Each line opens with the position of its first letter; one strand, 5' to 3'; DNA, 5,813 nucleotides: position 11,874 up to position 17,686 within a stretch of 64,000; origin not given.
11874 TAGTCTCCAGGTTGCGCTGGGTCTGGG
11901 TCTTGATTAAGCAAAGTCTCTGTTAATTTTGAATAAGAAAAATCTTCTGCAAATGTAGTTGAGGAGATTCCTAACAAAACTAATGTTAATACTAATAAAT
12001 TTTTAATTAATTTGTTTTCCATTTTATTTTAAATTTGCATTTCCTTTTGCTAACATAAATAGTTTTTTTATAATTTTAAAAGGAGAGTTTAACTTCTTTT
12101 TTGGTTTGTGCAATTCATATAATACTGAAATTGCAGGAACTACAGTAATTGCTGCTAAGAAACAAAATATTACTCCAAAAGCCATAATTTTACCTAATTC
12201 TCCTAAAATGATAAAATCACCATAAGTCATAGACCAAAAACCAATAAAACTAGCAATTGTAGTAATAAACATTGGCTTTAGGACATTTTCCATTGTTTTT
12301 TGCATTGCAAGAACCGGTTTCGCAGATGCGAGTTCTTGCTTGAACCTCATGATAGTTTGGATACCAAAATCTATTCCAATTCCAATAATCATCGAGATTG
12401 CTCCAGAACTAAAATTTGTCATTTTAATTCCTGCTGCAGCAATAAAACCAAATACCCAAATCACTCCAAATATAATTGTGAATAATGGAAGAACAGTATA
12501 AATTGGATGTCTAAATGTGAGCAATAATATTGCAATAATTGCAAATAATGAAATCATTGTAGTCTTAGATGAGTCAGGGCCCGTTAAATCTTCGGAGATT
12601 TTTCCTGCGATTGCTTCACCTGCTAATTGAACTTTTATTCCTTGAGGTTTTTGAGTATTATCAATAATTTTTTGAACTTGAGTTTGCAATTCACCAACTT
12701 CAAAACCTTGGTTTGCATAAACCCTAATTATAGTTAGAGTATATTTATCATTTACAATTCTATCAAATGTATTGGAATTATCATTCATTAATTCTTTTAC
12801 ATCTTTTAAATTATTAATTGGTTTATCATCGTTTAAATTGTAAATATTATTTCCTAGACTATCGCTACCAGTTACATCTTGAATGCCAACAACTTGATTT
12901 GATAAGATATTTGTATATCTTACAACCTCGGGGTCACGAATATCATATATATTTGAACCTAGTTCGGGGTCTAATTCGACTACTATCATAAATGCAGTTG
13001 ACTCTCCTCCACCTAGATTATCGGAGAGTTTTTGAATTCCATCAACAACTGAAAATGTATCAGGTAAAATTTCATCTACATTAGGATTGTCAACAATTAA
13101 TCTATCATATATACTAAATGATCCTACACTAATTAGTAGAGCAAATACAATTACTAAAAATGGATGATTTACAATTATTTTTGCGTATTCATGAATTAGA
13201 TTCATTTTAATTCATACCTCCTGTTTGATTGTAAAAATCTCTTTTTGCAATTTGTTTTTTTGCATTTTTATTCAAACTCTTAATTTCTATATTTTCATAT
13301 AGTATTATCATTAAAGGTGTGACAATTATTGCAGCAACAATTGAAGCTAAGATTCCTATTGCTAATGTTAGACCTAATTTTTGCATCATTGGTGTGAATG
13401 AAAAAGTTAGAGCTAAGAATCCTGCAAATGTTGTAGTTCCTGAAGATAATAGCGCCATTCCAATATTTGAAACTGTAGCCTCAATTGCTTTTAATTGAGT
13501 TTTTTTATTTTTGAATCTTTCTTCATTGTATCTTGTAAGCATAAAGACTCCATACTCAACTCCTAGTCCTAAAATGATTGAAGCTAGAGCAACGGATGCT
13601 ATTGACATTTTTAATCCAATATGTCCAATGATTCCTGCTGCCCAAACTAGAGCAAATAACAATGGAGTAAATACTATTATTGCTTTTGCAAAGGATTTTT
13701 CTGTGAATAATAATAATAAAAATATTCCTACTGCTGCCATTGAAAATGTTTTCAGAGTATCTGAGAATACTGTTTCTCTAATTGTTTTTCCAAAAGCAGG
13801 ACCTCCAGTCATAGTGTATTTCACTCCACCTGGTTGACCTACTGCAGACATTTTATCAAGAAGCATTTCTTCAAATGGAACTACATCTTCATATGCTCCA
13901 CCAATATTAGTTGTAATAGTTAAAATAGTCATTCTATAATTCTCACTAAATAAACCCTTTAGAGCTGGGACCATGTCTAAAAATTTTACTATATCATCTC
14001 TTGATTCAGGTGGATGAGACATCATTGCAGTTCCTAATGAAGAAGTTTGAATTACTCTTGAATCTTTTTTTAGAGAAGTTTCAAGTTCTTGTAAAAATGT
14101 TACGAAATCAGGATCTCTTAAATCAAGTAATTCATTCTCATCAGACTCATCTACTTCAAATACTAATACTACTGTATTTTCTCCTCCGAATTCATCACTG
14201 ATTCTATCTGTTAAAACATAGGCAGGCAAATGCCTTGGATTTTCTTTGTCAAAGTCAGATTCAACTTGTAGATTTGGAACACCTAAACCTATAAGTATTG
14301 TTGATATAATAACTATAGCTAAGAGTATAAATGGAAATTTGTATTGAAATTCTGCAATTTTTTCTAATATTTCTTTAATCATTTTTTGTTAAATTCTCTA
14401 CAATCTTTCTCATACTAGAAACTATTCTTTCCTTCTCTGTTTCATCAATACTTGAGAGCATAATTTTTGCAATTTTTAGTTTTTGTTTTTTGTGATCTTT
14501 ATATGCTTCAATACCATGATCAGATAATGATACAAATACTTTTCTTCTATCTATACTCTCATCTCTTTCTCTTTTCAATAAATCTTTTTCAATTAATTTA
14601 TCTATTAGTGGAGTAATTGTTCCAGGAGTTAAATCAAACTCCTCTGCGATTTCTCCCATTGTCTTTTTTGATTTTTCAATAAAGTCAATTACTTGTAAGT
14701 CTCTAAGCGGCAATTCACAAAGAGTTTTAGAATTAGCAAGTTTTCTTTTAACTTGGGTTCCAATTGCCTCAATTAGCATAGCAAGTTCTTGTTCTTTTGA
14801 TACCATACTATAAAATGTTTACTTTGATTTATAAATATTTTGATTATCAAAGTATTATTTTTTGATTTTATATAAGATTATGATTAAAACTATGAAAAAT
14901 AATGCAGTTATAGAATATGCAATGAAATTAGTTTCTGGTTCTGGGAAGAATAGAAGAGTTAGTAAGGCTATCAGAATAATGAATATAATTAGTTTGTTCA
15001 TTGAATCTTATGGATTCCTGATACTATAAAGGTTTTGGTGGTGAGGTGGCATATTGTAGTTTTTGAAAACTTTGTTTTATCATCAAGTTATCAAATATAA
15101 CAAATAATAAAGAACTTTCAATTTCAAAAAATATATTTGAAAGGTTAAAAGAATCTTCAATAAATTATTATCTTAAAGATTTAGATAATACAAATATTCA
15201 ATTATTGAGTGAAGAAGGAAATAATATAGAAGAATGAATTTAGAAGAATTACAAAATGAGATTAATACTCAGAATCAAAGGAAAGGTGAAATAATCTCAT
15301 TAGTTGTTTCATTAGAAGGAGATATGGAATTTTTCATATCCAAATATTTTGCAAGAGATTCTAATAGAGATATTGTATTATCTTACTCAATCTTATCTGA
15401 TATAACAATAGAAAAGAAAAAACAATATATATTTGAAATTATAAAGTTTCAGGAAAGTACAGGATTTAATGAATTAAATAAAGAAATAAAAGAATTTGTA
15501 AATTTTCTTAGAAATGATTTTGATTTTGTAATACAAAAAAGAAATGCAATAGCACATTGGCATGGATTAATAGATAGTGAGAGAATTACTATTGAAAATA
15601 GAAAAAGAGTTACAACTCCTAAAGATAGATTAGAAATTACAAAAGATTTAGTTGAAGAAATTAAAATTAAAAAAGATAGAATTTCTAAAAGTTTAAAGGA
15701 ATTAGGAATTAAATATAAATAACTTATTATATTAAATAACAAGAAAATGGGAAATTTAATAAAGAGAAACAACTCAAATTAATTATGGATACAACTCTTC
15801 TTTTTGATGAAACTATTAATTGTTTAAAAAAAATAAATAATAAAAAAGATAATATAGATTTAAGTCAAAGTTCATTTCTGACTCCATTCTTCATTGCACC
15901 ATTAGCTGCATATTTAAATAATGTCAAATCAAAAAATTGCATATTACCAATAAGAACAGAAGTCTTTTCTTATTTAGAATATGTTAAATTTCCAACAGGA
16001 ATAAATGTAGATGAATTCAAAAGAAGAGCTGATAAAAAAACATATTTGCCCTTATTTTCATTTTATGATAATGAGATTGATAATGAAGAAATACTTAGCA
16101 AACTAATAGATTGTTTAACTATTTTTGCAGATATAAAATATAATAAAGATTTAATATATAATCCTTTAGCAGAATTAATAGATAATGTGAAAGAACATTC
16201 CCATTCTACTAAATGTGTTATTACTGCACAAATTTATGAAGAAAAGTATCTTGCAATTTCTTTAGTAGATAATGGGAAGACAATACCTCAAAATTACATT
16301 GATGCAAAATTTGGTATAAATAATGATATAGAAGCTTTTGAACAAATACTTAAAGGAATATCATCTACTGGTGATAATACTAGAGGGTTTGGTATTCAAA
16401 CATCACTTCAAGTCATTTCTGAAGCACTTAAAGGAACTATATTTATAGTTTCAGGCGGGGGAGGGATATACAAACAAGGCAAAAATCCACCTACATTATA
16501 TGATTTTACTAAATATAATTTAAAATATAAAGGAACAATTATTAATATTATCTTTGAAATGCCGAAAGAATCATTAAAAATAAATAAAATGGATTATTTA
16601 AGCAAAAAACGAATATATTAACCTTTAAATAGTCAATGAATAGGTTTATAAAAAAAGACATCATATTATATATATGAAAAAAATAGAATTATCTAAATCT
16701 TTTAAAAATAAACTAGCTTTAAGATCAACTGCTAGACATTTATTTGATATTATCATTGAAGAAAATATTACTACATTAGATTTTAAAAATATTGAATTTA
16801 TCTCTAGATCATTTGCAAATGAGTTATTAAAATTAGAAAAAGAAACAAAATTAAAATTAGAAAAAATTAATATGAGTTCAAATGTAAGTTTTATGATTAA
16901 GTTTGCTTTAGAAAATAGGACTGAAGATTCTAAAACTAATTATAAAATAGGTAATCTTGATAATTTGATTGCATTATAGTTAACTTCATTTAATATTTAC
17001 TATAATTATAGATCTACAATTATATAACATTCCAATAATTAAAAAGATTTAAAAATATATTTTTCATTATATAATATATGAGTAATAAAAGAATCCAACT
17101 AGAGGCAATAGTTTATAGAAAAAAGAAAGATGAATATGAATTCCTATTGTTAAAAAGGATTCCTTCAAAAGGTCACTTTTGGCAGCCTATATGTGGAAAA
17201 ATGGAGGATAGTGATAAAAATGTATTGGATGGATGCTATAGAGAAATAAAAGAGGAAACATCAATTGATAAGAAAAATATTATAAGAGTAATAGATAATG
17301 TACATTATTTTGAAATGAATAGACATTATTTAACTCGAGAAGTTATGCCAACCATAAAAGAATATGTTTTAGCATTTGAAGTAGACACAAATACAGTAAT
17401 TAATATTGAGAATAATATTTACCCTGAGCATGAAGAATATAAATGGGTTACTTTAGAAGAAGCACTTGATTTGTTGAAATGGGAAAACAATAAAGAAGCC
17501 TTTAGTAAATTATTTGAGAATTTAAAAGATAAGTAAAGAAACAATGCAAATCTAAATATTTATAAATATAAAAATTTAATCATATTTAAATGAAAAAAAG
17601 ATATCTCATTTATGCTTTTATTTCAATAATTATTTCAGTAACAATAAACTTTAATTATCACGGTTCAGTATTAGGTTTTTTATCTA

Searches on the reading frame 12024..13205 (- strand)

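Call 66: search_protein_families(library=pfam, proteins=[window:12024-13205:-], max_evalue=0.001)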
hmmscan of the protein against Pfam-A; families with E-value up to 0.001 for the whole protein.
window:12024-13205:- (393 aa): 3 families
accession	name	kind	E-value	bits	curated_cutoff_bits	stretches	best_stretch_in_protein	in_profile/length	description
PF03176.21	MMPL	-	7.8e-29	101.1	20.5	1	157-370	89-312/333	MMPL family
PF00873.25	ACR_tran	-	1.3e-05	23.6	28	1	132-371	254-499/1021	AcrB/AcrD/AcrF family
PF02355.23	SecD_SecF_C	-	0.00094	19.1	20.5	1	195-340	17-157/189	Protein export membrane protein SecD/SecF, C-terminal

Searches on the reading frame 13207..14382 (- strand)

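Call 66: search_protein_families(library=pfam, proteins=[window:13207-14382:-], max_evalue=0.001)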
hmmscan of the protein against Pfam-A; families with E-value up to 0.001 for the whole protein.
window:13207-14382:- (391 aa): 2 families
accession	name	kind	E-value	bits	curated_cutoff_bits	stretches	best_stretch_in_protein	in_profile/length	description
PF03176.21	MMPL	-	6.6e-27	94.8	20.5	1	135-362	71-302/333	MMPL family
PF02355.23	SecD_SecF_C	-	8.3e-06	25.8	20.5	1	194-361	22-185/189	Protein export membrane protein SecD/SecF, C-terminal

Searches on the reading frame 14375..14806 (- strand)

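Call 52: search_protein_families(library=pfam, proteins=[window:14375-14806:-], max_evalue=0.001)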
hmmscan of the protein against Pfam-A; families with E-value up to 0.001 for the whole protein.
window:14375-14806:- (143 aa): 5 families
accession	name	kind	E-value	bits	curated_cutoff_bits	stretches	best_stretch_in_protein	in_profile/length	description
PF22381.2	Staph_reg_Sar_Rot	-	1.3e-08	35.3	27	1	44-102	25-82/85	Transcriptional regulator SarA/Rot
PF12802.13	MarR_2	-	1.6e-08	35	27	1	32-83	3-56/61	MarR family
PF01047.28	MarR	-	6.3e-08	32.8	24.6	1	49-90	19-59/59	MarR family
PF13463.12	HTH_27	-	5.4e-07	30.2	22.2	1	36-98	5-68/68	Winged helix DNA-binding domain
PF14394.12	DUF4423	-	0.0005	20.4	30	1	44-125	33-115/165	Domain of unknown function (DUF4423)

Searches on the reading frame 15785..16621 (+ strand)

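Call 53: search_protein_families(library=pfam, proteins=[window:15785-16621:+], max_evalue=0.001)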
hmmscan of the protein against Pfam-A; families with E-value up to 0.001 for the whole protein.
window:15785-16621:+ (278 aa): 1 family
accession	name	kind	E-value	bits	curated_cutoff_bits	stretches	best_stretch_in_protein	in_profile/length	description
PF02518.31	HATPase_c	-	3.6e-07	31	26.4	1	124-225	6-97/111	Histidine kinase-, DNA gyrase B-, and HSP90-like ATPase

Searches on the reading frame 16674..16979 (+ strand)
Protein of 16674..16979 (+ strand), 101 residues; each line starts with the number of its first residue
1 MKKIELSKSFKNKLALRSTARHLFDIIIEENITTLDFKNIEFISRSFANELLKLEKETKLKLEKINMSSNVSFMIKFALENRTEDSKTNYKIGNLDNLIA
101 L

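Call 66: search_protein_families(library=pfam, proteins=[window:16674-16979:+], max_evalue=0.001)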
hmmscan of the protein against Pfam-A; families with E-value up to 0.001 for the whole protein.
window:16674-16979:+ (101 aa): 1 family
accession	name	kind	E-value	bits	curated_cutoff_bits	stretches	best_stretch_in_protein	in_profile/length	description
PF14213.11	DUF4325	-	0.00014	21.9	23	1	20-70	2-62/64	STAS-like domain of unknown function (DUF4325)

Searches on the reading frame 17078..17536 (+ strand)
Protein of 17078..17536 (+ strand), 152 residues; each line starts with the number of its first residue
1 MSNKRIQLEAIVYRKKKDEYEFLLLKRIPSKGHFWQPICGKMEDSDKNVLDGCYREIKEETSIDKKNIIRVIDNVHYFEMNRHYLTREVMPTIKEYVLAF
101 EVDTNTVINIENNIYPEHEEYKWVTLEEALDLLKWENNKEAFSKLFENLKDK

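Call 53: search_protein_families(library=pfam, proteins=[window:17078-17536:+], max_evalue=0.001)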
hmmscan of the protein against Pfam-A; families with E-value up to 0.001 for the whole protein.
window:17078-17536:+ (152 aa): 2 families
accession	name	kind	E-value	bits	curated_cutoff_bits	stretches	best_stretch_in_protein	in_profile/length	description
PF00293.34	NUDIX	-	2.7e-16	60.2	21.1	1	11-141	9-130/134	NUDIX domain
PF25413.1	Rossman_Mical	-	0.00039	20.9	27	0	54-81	35-62/130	Mical, Rossman domain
